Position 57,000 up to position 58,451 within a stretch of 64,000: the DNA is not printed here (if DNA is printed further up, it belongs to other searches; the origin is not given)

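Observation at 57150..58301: Phosphofructokinase-fold pseudo-enzyme wedged between a GRE and its activase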

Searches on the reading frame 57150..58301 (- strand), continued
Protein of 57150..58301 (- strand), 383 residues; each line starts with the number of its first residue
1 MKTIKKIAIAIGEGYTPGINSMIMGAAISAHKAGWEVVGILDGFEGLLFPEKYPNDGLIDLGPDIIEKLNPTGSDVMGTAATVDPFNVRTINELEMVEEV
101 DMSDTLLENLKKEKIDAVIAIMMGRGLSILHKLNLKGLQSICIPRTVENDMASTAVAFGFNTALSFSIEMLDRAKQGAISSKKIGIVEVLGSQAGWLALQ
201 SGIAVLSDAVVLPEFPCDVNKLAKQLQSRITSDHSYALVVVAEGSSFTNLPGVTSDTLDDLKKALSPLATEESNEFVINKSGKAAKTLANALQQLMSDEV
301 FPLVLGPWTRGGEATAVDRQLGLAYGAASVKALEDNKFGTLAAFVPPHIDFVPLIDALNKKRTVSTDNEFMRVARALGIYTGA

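Call 10: find_encoding_contigs(protein=P0063, flank=8000, max_places=2)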
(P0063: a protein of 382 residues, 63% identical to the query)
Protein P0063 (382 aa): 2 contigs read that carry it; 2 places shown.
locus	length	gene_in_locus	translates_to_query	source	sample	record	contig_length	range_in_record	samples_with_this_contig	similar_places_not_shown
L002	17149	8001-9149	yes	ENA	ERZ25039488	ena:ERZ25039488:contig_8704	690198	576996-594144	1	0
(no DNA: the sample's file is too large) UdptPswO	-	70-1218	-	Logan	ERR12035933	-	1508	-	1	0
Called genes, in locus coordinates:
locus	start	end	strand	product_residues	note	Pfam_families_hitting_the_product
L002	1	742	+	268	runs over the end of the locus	PF04170:NlpE, PF03724:META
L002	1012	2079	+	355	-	PF24684:Vgb_lyase, PF25021:TEN_NHL (faint), PF08450:SGL (faint), PF06739:SBBP (faint), PF01436:NHL (weak)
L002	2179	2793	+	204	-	-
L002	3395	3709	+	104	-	PF17761:DUF1016_N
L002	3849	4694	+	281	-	PF07690:MFS_1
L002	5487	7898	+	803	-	PF02901:PFL-like, PF01228:Gly_radical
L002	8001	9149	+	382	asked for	PF00365:PFK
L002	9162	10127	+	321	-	PF13353:Fer4_12 (weak), PF04055:Radical_SAM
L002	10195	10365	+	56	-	PF00438:S-AdoMet_synt_N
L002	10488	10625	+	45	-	-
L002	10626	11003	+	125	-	PF10677:DUF2490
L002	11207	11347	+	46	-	-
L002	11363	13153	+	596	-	PF00916:Sulfate_transp, PF01740:STAS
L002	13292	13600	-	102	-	PF13683:rve_3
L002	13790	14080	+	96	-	PF01527:HTH_Tnp_1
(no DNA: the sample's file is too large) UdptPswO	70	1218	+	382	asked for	PF00365:PFK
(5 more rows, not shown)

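Call 11: find_encoding_contigs(protein=P0118, flank=8000, max_places=2)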
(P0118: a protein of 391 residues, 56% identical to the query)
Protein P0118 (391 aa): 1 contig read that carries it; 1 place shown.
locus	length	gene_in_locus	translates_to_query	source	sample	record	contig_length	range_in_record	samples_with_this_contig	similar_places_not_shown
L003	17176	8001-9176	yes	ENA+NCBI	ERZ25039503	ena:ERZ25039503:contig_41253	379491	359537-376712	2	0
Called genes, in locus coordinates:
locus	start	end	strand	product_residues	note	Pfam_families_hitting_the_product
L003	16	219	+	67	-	PF00072:Response_reg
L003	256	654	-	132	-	PF01850:PIN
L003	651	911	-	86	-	-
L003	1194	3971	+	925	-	PF01590:GAF, PF13185:GAF_2 (faint), PF00989:PAS, PF08448:PAS_4, PF13426:PAS_9, PF08447:PAS_3, PF00512:HisKA (weak), PF02518:HATPase_c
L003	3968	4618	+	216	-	PF21714:KaiA_N (weak), PF00072:Response_reg, PF00196:GerE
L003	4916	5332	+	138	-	PF00072:Response_reg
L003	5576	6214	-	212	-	-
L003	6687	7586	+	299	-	PF02901:PFL-like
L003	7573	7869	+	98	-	PF01228:Gly_radical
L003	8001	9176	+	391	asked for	PF00365:PFK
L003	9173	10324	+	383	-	PF13353:Fer4_12, PF04055:Radical_SAM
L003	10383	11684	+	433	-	PF06050:HGD-D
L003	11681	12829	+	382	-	PF06050:HGD-D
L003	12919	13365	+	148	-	-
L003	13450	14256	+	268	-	PF01869:BcrAD_BadFG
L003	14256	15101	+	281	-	PF01869:BcrAD_BadFG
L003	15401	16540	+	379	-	PF00365:PFK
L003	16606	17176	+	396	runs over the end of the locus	PF12837:Fer4_6 (faint), PF13237:Fer4_10 (weak), PF14697:Fer4_21 (weak), PF12838:Fer4_7, PF00037:Fer4 (weak)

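Call 15: find_related_loci(query=window:57150-58301:-, collection=genome_contigs, flank=7000)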
Query window:57150-58301:- (383 aa) in genome_contigs; peptide patterns used: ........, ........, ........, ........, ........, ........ (x = any residue, [..] = any of these).
294 stretches matched a pattern; 60 encode a relative of the query (tblastn E <= 1e-3); 60 distinct loci.
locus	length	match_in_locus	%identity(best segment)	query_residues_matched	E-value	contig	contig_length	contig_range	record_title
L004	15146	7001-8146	82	1-382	0e+0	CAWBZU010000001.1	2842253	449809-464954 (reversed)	MAG: uncultured Flavobacteriaceae bacterium isolate MFD09779.bin.1.358 genome assembly, contig: contig_2389, whole genom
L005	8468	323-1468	77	1-382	0e+0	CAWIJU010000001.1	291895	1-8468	MAG: uncultured Flavobacteriaceae bacterium isolate MFD03804.bin.1.169 genome assembly, contig: contig_13222, whole geno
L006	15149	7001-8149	71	1-382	0e+0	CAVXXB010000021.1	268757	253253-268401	MAG: Calditrichia bacterium isolate MFD03804.bin.1.47 genome assembly, contig: contig_9206, whole genome shotgun sequenc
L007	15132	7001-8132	76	8-383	3e-174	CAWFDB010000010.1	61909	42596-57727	MAG: uncultured Bacteroidetes bacterium isolate MFD04716.bin.2.173 genome assembly, contig: contig_63132, whole genome s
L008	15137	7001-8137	56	4-382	1e-152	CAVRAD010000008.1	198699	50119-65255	MAG: uncultured Acidobacteriota bacterium isolate MFD00032.bin.2.131 genome assembly, contig: contig_24975, whole genome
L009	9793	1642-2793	91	1-383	2e-176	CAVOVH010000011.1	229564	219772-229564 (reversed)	MAG: uncultured Cytophagales bacterium isolate MFD09779.bin.2.36 genome assembly, contig: contig_63962, whole genome sho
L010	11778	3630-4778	57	1-382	9e-147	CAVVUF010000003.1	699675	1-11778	MAG: uncultured Chloroflexia bacterium isolate MFD02979.bin.2.57 genome assembly, contig: contig_47278, whole genome sho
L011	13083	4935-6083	57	1-382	3e-146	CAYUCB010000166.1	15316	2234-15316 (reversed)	MAG TPA_asm: uncultured Caldilineaceae bacterium isolate binchicken_co186_200 genome assembly, contig: NODE_4786_length_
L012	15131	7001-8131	56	5-382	2e-145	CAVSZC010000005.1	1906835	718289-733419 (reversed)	MAG: uncultured Bacteroidales bacterium isolate MFD04716.bin.1.420 genome assembly, contig: contig_34471, whole genome s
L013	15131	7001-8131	56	5-382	1e-144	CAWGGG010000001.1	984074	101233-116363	MAG: uncultured Bacteroidales bacterium isolate MFD02979.bin.1.62 genome assembly, contig: contig_26867, whole genome sh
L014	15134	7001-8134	56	4-382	2e-144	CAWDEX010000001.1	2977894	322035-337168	MAG: uncultured Acidobacteriota bacterium isolate MFD05942.bin.1.64 genome assembly, contig: contig_14741, whole genome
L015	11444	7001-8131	56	5-382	7e-144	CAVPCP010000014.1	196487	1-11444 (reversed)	MAG: uncultured Bacteroidales bacterium isolate MFD00032.bin.3.31 genome assembly, contig: contig_54224, whole genome sh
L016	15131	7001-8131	56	5-382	8e-144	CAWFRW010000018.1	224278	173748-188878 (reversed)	MAG: uncultured Bacteroidales bacterium isolate MFD00905.bin.2.145 genome assembly, contig: contig_62336, whole genome s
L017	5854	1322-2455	55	4-382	5e-144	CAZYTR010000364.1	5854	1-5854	MAG TPA_asm: uncultured Alcaligenaceae bacterium isolate binchicken_co165_118 genome assembly, contig: k141_1441242, who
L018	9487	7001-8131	55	5-382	3e-143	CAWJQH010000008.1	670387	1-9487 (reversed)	MAG: uncultured Bacteroidales bacterium isolate MFD02979.bin.1.73 genome assembly, contig: contig_63368, whole genome sh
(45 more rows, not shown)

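Call 20: search_protein_representatives(protein=window:57150-58301:-)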
Query: 383 residues. Proteins with E-value up to 0.001 (for the whole library): 5258; up to 1e-10: 2109; up to 1e-30: 150. The best 150 are listed.
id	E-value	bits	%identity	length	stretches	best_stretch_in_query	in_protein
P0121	1.7e-128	445.2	52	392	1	5-382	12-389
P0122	7.4e-104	364.1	59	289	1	96-382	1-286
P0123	2.4e-100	352.6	78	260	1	73-291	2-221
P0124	4.4e-95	335.3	45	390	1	6-382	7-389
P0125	4.4e-90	318.8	45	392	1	4-383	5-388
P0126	4.6e-88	312.2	54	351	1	107-382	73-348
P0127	8.4e-84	298.2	61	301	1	4-216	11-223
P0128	4.2e-82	292.6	48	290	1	2-286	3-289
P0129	7.2e-78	278.6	39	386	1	6-382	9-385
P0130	3.7e-72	259.9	39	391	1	3-382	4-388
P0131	7.4e-71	255.6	36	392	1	11-382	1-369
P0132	8.1e-70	252.2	31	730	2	4-354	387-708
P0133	2.7e-63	230.7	30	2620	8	16-255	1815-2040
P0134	6.7e-60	219.6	40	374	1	2-382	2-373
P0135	1.0e-58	215.7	57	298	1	4-178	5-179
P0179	3.5e-38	148.1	40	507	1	3-200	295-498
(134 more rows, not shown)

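Call 30: find_encoding_contigs(protein=P0130, flank=8000, max_places=3)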
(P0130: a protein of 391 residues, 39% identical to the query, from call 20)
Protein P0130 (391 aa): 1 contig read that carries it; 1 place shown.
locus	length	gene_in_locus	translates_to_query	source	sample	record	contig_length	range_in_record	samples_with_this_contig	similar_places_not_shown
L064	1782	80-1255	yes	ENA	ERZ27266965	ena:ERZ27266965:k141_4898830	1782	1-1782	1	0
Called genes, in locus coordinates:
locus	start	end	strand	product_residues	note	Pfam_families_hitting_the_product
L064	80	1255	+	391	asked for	PF00365:PFK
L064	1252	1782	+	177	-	?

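Call 31: find_encoding_contigs(protein=P0125, flank=8000, max_places=3)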
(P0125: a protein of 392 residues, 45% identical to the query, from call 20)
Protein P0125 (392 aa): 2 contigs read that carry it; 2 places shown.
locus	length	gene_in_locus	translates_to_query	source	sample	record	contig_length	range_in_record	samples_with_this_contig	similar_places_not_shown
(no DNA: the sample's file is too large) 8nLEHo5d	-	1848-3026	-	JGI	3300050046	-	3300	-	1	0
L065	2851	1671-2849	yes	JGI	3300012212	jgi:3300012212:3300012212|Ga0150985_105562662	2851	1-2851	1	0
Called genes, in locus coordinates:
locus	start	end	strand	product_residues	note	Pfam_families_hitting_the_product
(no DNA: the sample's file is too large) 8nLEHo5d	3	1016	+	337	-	?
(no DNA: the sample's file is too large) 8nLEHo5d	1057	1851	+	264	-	PF02901:PFL-like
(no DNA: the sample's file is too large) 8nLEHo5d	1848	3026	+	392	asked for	PF00365:PFK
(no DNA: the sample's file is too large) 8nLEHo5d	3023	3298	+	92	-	?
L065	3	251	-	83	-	?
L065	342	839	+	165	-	PF00107:ADH_zinc_N, PF16912:Glu_dehyd_C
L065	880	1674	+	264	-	PF02901:PFL-like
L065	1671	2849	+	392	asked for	PF00365:PFK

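Call 32: search_protein_families(library=pfam, proteins=[L064:1252-1782:+, L065:880-1674:+, L065:342-839:+], max_evalue=0.01)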
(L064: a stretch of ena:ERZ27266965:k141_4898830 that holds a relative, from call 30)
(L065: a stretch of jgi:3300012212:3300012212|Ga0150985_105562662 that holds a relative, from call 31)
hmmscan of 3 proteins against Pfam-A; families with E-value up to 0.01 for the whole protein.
L064:1252-1782:+ (177 aa): 14 families
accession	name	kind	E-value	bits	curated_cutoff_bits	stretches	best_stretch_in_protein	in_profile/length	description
PF00037.32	Fer4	-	4e-12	45.9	21.1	1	93-114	2-23/24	4Fe-4S binding domain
PF13237.11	Fer4_10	-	6.8e-10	39.2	25.5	2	60-110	4-53/53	4Fe-4S dicluster domain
PF13353.11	Fer4_12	-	8.4e-10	39.5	22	1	26-61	2-37/137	4Fe-4S single cluster domain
PF12838.12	Fer4_7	-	5.9e-09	36.7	27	1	70-113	4-52/52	4Fe-4S dicluster domain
PF12837.12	Fer4_6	-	9.5e-09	35.2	25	2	93-113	3-23/24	4Fe-4S binding domain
PF13187.11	Fer4_9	-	3.7e-08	33.7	27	1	70-113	4-51/52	4Fe-4S dicluster domain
PF25160.1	LdpA_Fe-S-bd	-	9.6e-08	32.1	27.6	2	76-114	11-43/49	LdpA Fe-S cluster-binding domain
PF14697.11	Fer4_21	-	1.1e-07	32.3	35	1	63-111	6-53/59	4Fe-4S dicluster domain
PF13484.11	Fer4_16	-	1.5e-06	29.3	30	1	99-117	2-20/66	4Fe-4S double cluster binding domain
PF12797.12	Fer4_2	-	1.8e-06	27.9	24.5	2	91-111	2-22/22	4Fe-4S binding domain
PF04055.27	Radical_SAM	-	4.6e-06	27.3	29.5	0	109-176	14-84/166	Radical SAM superfamily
PF12800.12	Fer4_4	-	0.00015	22.2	24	1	97-110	2-15/17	4Fe-4S binding domain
PF12798.12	Fer4_3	-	0.0015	19.7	27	1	99-113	1-15/15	4Fe-4S binding domain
PF13459.11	Fer4_15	-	0.0066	17.6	22.4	1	92-110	1-19/66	4Fe-4S single cluster domain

L065:880-1674:+ (264 aa): 1 family
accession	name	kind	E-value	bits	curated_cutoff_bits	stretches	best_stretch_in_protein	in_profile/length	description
PF02901.20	PFL-like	-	1.9e-31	109.8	24.3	1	16-256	393-628/647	Pyruvate formate lyase-like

L065:342-839:+ (165 aa): 2 families
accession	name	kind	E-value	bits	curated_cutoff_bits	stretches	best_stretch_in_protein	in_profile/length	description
PF16912.11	Glu_dehyd_C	-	8.6e-27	94.4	34.9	1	6-163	54-209/211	Glucose dehydrogenase C-terminus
PF00107.32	ADH_zinc_N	-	4.3e-08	33.6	31.8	1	19-125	23-127/129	Zinc-binding dehydrogenase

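Call 35: find_encoding_contigs(protein=P0106, flank=10000, max_places=1)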
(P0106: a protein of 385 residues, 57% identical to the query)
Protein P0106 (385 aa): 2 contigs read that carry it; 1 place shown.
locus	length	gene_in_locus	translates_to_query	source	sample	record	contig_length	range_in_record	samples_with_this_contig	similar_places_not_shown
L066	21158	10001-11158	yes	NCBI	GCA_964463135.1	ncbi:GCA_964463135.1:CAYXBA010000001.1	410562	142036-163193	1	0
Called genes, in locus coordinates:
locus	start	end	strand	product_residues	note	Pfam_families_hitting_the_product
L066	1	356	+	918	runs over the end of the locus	PF03200:Glyco_hydro_63 (faint), PF22422:MGH1-like_GH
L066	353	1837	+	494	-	PF00128:Alpha-amylase (faint)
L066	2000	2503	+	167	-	PF00072:Response_reg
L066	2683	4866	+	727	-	PF13185:GAF_2 (faint), PF01590:GAF (weak), PF00158:Sigma54_activat, PF14532:Sigma54_activ_2, PF00004:AAA (weak), PF07724:AAA_2 (weak), PF07728:AAA_5 (weak), PF25601:AAA_lid_14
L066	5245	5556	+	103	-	PF03992:ABM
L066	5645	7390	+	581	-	PF01266:DAO (faint), PF03486:HI0933_like (faint), PF07992:Pyr_redox_2, PF13450:NAD_binding_8 (faint), PF13738:Pyr_redox_3 (weak), PF00070:Pyr_redox, PF02852:Pyr_redox_dim, PF00581:Rhodanese, +1 more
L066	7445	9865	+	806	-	PF02901:PFL-like, PF01228:Gly_radical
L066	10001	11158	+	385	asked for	PF00365:PFK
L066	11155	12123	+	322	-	PF13353:Fer4_12, PF04055:Radical_SAM (weak)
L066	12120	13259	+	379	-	PF13484:Fer4_16 (faint), PF12797:Fer4_2 (faint), PF00037:Fer4 (weak), PF13237:Fer4_10, PF14697:Fer4_21, PF13187:Fer4_9, PF00037:Fer4 (weak), PF12837:Fer4_6 (weak), +1 more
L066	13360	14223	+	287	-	PF13593:SBF_like, PF01758:SBF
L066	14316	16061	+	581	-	PF00916:Sulfate_transp, PF01740:STAS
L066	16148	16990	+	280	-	-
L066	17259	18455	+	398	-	-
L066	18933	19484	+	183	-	PF04366:Ysc84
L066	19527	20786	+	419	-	PF03349:Toluene_X, PF13505:OMP_b-brl (faint)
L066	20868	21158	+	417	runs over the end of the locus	PF11737:DUF3300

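Call 36: find_encoding_contigs(protein=P0052, flank=10000, max_places=1)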
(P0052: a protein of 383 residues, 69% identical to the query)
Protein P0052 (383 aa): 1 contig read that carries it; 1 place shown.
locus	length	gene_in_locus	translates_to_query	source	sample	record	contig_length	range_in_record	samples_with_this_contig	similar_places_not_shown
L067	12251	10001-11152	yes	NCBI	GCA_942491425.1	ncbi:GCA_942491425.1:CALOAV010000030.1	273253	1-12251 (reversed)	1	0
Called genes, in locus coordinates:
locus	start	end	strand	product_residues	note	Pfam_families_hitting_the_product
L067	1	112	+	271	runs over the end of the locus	PF10677:DUF2490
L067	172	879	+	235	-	PF13568:OMP_b-brl_2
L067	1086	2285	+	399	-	PF00999:Na_H_Exchanger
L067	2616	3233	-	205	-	-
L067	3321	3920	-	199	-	-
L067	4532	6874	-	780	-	PF00149:Metallophos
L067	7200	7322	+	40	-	-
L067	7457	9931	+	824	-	PF02901:PFL-like, PF01228:Gly_radical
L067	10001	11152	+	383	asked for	PF00365:PFK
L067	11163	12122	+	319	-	PF13353:Fer4_12 (weak), PF04055:Radical_SAM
